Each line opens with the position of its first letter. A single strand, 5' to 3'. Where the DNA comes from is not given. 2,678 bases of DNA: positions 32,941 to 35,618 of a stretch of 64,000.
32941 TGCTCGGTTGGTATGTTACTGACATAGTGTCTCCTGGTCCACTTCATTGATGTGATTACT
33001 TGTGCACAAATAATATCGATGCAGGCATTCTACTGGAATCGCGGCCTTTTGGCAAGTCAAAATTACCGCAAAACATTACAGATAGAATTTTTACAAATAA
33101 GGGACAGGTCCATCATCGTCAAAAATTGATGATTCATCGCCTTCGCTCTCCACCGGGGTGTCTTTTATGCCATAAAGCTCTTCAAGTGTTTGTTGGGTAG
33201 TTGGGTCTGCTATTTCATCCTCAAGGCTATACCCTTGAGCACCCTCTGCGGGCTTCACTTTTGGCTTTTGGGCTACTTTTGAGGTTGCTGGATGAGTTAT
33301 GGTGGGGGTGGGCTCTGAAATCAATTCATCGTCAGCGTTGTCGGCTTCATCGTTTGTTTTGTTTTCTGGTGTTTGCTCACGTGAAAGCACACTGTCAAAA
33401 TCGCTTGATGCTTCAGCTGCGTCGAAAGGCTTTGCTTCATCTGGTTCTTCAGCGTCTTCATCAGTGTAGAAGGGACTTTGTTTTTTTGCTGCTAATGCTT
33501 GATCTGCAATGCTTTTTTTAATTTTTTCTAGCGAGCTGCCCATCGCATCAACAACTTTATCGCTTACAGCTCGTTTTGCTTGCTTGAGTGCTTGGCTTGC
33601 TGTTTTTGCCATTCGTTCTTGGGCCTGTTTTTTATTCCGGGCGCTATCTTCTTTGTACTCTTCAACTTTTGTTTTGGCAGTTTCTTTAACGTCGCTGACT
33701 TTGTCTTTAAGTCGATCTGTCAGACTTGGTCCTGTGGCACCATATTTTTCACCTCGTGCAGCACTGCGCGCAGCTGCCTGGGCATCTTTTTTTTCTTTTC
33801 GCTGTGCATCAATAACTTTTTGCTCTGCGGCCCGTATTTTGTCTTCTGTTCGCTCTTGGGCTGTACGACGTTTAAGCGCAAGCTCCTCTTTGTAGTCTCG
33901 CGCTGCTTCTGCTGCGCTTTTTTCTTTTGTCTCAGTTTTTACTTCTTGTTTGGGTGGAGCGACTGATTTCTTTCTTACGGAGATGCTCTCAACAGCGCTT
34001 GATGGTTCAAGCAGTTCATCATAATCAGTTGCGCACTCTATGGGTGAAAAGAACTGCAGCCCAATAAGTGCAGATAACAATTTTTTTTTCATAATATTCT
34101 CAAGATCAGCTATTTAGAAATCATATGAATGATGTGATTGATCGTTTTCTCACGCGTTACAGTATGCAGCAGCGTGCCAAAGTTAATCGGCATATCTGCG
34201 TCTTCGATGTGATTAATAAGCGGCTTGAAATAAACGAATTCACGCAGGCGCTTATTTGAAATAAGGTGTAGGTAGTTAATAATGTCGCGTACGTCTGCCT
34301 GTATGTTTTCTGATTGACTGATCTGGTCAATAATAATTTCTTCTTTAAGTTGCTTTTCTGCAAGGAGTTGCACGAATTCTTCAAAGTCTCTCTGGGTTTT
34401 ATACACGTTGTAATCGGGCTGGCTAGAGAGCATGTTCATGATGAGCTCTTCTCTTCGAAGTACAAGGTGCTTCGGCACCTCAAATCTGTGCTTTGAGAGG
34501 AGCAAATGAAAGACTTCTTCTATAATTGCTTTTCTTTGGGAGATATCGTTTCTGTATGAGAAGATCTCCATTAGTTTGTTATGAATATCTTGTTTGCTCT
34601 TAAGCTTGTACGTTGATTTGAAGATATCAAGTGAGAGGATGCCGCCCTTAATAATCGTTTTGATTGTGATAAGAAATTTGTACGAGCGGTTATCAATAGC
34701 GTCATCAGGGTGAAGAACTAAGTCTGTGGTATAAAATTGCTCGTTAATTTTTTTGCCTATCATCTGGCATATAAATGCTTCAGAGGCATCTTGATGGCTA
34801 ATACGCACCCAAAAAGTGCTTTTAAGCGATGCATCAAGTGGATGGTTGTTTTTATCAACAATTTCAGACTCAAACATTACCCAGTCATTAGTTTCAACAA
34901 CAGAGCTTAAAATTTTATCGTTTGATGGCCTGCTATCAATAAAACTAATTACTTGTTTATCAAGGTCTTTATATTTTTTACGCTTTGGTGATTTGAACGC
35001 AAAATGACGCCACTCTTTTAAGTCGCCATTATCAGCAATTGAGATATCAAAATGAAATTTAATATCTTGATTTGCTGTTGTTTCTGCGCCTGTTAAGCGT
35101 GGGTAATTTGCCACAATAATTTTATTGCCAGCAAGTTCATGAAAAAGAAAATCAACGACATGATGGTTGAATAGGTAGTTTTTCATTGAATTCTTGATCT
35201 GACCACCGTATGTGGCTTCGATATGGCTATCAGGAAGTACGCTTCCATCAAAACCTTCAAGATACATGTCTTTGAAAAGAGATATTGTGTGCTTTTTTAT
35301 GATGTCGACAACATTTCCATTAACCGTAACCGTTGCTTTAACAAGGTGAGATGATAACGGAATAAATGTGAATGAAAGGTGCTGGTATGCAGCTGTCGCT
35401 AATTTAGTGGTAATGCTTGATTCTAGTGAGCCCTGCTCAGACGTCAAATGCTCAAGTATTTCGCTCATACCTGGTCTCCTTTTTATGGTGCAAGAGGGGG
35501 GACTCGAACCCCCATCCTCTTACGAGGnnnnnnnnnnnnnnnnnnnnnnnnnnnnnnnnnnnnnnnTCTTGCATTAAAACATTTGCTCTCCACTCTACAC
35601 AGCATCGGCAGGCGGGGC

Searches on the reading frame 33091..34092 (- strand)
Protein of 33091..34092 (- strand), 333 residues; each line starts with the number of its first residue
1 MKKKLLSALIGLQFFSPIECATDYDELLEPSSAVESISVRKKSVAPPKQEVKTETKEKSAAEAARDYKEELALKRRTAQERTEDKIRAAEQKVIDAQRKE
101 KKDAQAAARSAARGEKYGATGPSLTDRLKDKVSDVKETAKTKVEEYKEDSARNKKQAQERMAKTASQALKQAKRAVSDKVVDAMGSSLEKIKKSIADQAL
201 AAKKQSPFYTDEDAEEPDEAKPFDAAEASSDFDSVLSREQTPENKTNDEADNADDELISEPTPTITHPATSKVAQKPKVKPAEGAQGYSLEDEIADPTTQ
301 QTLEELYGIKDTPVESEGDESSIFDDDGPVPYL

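Call 52: search_protein_families(library=pfam, proteins=[window:33091-34092:-], max_evalue=10)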
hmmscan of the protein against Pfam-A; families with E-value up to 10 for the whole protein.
window:33091-34092:- (333 aa): 5 families
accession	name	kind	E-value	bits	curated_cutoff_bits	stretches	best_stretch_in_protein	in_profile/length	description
PF18739.6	HEPN_Apea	-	0.99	10.3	24.4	1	74-153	11-86/136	Apea-like HEPN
PF13175.12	AAA_15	-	1.2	9.1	32.1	1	49-236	93-239/374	AAA ATPase domain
PF01620.22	Pollen_allerg_2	-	1.6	9.6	28.2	1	78-170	25-105/141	Ribonuclease (pollen allergen)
PF01906.23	YbjQ_1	-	5.1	8.2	23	1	128-167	32-71/103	Putative heavy-metal-binding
PF16821.10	C_Hendra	-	9.6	6.5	30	0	141-179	46-84/153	C protein from hendra and measles viruses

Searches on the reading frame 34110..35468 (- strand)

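Call 52: search_protein_families(library=pfam, proteins=[window:34110-35468:-], max_evalue=10)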
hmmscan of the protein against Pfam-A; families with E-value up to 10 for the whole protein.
window:34110-35468:- (452 aa): 3 families
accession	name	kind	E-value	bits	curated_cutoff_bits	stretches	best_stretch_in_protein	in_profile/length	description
PF05698.19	Trigger_C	-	4.2e-07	30.6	22.7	1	305-400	15-120/162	Bacterial trigger factor protein (TF) C-terminus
PF05697.18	Trigger_N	-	0.0001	23.1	22.2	1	41-163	11-130/144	Bacterial trigger factor protein (TF)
PF15923.10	DUF4745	-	0.13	12.7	34.8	1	4-69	28-89/133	Domain of unknown function (DUF4745)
